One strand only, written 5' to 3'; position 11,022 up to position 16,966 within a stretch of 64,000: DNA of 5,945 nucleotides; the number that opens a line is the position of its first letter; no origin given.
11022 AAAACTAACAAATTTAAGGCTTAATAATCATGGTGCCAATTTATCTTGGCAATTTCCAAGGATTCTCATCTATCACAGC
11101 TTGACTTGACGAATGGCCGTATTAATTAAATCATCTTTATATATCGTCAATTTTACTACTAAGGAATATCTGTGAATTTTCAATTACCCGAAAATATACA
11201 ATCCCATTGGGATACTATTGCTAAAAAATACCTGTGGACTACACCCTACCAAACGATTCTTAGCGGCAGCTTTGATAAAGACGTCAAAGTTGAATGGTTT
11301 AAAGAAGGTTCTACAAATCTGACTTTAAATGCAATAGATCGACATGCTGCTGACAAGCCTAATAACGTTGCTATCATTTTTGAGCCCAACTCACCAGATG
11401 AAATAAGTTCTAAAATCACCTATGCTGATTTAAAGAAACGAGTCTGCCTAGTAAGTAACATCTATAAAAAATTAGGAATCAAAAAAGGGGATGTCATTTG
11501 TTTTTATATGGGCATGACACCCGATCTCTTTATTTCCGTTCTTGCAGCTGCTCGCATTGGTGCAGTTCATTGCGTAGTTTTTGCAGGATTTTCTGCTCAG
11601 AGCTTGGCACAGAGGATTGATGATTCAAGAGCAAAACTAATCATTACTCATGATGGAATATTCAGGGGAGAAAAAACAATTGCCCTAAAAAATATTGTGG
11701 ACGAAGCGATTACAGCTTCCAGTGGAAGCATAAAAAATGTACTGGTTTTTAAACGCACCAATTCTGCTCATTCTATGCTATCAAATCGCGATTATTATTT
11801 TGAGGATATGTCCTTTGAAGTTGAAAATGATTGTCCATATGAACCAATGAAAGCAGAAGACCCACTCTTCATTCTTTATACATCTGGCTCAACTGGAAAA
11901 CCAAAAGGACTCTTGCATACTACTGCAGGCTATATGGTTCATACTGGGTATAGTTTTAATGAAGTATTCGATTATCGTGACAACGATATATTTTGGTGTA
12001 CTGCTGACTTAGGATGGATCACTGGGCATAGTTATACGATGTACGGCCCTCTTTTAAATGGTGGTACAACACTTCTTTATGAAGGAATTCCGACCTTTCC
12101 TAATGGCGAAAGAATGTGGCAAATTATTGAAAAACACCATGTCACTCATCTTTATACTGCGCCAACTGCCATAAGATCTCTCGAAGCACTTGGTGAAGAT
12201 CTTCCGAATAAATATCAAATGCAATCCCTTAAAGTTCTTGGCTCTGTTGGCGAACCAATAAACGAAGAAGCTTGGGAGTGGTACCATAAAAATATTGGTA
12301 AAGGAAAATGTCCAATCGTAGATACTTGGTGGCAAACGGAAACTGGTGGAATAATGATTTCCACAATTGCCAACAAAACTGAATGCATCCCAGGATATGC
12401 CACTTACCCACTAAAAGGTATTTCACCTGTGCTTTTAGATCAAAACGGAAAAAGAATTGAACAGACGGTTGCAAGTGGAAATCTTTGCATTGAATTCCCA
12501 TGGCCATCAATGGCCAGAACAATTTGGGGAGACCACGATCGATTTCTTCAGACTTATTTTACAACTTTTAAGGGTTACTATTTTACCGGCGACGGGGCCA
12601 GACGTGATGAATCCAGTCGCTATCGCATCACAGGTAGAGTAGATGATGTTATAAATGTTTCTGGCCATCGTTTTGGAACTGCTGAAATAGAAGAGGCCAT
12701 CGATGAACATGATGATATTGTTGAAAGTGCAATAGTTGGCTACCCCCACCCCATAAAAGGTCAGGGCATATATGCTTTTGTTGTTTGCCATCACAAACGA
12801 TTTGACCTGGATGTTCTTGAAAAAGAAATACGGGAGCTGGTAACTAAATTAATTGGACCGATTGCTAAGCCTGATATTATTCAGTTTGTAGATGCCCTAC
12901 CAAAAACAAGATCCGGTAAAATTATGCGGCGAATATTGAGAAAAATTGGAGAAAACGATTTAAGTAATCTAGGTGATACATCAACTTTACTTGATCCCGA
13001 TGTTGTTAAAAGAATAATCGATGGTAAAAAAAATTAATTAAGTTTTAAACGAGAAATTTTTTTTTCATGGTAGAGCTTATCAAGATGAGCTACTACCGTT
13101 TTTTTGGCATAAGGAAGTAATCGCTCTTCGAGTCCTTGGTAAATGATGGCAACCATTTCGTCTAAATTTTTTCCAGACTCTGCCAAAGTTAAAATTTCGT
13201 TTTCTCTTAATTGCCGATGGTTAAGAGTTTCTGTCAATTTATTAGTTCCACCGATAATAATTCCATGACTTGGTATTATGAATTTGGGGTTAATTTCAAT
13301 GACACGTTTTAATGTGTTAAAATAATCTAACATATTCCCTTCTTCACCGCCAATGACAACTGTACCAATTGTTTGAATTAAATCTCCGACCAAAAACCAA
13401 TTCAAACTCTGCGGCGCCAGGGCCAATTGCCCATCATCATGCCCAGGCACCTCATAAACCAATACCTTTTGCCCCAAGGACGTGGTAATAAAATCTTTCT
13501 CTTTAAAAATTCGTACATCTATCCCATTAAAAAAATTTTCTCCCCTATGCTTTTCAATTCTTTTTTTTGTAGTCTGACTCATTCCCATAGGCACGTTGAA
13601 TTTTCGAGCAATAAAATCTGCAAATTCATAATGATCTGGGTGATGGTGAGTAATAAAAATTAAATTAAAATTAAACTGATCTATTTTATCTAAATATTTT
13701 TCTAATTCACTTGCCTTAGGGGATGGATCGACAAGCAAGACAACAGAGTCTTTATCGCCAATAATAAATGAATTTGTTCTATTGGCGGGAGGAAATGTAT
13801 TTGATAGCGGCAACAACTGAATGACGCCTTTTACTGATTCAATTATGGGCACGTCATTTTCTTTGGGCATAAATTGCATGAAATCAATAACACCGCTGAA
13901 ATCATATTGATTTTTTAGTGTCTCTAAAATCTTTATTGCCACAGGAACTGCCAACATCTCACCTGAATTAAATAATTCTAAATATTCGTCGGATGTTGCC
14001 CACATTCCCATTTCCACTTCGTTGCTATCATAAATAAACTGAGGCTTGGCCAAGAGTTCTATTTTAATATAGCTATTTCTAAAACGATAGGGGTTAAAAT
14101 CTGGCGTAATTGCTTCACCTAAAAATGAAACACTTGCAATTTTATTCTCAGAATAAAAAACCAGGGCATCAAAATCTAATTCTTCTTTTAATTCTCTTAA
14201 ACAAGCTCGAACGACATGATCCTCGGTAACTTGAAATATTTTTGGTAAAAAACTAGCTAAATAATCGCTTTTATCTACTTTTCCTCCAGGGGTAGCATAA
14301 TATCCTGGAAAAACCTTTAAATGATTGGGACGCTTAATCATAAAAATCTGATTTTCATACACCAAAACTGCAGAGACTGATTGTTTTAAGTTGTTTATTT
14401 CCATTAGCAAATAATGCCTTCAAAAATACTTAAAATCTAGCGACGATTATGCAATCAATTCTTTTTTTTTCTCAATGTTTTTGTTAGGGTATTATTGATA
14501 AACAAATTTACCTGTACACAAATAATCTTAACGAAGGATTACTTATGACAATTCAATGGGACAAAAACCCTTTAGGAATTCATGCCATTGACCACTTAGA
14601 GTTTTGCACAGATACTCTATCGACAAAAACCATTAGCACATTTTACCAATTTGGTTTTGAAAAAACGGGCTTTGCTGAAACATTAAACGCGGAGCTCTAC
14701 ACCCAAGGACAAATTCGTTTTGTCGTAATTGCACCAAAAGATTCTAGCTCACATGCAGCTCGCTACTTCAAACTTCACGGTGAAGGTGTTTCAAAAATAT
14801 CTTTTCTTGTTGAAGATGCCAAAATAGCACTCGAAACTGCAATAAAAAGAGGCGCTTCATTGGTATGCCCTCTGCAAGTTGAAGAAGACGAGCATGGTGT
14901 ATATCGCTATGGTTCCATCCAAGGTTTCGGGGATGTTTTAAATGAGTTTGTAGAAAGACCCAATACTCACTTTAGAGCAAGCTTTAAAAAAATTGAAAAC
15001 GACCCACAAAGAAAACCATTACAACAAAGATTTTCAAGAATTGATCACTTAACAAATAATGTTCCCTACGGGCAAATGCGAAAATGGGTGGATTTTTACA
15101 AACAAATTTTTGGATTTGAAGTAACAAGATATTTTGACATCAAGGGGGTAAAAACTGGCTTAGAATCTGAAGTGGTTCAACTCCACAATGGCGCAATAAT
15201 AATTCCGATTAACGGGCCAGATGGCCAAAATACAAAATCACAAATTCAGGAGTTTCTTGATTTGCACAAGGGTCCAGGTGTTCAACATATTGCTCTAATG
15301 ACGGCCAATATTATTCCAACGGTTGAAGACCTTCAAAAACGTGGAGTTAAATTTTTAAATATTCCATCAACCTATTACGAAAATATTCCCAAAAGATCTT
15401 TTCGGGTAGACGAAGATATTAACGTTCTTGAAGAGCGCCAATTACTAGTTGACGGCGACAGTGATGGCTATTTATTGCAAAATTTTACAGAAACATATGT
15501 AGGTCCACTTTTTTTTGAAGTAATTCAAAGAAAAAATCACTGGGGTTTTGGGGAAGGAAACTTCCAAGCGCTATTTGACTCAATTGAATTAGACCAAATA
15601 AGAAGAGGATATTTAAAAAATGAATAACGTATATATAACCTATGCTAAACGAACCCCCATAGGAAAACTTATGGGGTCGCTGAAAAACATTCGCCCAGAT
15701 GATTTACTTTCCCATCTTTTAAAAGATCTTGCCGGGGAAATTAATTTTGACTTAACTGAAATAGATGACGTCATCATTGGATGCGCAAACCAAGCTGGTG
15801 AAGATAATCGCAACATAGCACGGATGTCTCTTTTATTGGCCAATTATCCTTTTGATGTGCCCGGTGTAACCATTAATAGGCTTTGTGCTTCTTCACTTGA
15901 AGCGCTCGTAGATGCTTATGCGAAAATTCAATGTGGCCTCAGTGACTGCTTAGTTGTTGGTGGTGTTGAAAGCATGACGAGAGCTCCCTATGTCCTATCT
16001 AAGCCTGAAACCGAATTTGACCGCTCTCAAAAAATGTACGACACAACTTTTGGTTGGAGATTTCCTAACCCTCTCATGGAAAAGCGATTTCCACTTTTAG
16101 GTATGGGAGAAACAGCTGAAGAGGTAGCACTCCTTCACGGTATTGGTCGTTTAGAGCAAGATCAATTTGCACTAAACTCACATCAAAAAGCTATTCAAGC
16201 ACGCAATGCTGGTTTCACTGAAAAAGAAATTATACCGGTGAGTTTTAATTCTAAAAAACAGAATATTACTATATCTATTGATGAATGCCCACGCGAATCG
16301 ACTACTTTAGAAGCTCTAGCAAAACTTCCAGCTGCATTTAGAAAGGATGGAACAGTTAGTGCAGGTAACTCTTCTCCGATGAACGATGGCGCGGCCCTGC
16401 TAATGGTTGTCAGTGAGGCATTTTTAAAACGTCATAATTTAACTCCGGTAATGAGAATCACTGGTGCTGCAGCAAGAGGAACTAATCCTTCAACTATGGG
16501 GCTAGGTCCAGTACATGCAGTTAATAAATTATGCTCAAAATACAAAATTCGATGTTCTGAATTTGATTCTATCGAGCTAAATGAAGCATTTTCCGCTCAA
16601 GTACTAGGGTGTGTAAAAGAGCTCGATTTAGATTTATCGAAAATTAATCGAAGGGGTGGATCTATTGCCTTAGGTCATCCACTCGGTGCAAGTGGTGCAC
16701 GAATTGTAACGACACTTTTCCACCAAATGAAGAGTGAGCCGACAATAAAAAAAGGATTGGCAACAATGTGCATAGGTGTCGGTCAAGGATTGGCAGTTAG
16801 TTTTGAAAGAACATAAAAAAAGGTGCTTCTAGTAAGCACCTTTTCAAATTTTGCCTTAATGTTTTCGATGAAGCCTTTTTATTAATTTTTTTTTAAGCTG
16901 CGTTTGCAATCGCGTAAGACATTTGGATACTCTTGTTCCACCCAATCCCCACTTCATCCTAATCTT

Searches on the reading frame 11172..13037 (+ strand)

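Call 70: search_protein_families(library=pfam, proteins=[window:11172-13037:+], max_evalue=0.001)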
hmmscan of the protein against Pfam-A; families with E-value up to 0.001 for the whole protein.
window:11172-13037:+ (621 aa): 3 families
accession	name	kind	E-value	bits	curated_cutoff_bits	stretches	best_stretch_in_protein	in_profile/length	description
PF00501.34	AMP-binding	-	6.1e-77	259.4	29.9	1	56-448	2-380/384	AMP-binding enzyme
PF13193.12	AMP-binding_C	-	2.3e-22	80.2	24.5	1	505-583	1-76/76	AMP-binding enzyme C-terminal domain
PF16177.11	ACAS_N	-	9.6e-09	35.4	27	1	7-54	10-55/55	Acetyl-coenzyme A synthetase N-terminus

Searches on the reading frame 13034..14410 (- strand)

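Call 70: search_protein_families(library=pfam, proteins=[window:13034-14410:-], max_evalue=0.001)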
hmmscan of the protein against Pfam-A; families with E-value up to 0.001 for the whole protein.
window:13034-14410:- (458 aa): 4 families
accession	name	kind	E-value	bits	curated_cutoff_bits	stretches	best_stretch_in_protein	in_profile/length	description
PF00753.33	Lactamase_B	-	1.8e-14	54.6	22.7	1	211-382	5-196/196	Metallo-beta-lactamase superfamily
PF17778.7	BLACT_WH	-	1.5e-08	34.9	22.8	1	417-454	3-40/46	Beta-lactamase associated winged helix domain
PF00293.34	NUDIX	-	1.8e-06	28.4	21.1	1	10-86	4-66/134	NUDIX domain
PF13483.12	Lactamase_B_3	-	0.00028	21.4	24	0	213-267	8-56/160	Beta-lactamase superfamily domain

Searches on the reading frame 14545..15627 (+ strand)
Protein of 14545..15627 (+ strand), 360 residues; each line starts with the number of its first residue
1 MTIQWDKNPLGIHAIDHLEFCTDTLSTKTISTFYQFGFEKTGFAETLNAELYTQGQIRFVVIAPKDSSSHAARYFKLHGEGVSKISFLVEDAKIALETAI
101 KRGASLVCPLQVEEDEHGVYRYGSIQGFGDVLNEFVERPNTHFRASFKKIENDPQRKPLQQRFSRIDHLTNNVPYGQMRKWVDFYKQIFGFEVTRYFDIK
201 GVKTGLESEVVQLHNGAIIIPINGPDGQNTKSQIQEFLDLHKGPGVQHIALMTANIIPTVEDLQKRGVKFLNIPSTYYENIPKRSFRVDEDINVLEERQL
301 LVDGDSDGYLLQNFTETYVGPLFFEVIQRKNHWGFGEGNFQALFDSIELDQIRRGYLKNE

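Call 70: search_protein_families(library=pfam, proteins=[window:14545-15627:+], max_evalue=0.001)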
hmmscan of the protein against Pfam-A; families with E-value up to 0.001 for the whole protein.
window:14545-15627:+ (360 aa): 4 families
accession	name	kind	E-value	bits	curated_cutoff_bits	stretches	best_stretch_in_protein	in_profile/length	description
PF14696.12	Glyoxalase_5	-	7.5e-15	55.7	27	1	7-139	2-127/139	Hydroxyphenylpyruvate dioxygenase, HPPD, N-terminal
PF00903.31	Glyoxalase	-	2e-14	54.4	20.6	1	165-279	1-104/121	Glyoxalase/Bleomycin resistance protein/Dioxygenase superfamily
PF13669.12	Glyoxalase_4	-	3.4e-11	43.8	27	1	181-272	13-95/109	Glyoxalase/Bleomycin resistance protein/Dioxygenase superfamily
PF13468.12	Glyoxalase_3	-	0.00042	20.8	25.1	0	166-282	1-102/176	Glyoxalase-like domain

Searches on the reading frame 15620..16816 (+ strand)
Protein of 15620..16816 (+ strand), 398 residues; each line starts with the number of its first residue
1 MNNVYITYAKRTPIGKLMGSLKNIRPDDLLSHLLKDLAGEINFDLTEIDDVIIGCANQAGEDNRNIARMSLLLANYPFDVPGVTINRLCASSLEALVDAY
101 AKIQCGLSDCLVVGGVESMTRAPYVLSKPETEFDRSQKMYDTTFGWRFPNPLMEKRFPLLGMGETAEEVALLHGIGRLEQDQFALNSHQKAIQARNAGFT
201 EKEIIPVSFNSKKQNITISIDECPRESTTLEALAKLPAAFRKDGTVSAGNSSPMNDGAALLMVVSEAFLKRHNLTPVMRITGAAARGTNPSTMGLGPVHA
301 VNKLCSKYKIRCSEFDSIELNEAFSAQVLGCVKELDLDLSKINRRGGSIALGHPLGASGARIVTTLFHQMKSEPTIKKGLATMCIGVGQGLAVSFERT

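Call 70: search_protein_families(library=pfam, proteins=[window:15620-16816:+], max_evalue=0.001)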
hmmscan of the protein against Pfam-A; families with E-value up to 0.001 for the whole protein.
window:15620-16816:+ (398 aa): 3 families
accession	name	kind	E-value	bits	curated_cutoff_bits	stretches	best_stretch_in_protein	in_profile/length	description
PF00108.29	Thiolase_N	-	9.4e-69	232.1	26.4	1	4-266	1-259/260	Thiolase, N-terminal domain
PF02803.24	Thiolase_C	-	2.4e-39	134.2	27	1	275-396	2-122/123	Thiolase, C-terminal domain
PF00109.32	ketoacyl-synt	-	0.00022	21.4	20.8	1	81-121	166-206/252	Beta-ketoacyl synthase, N-terminal domain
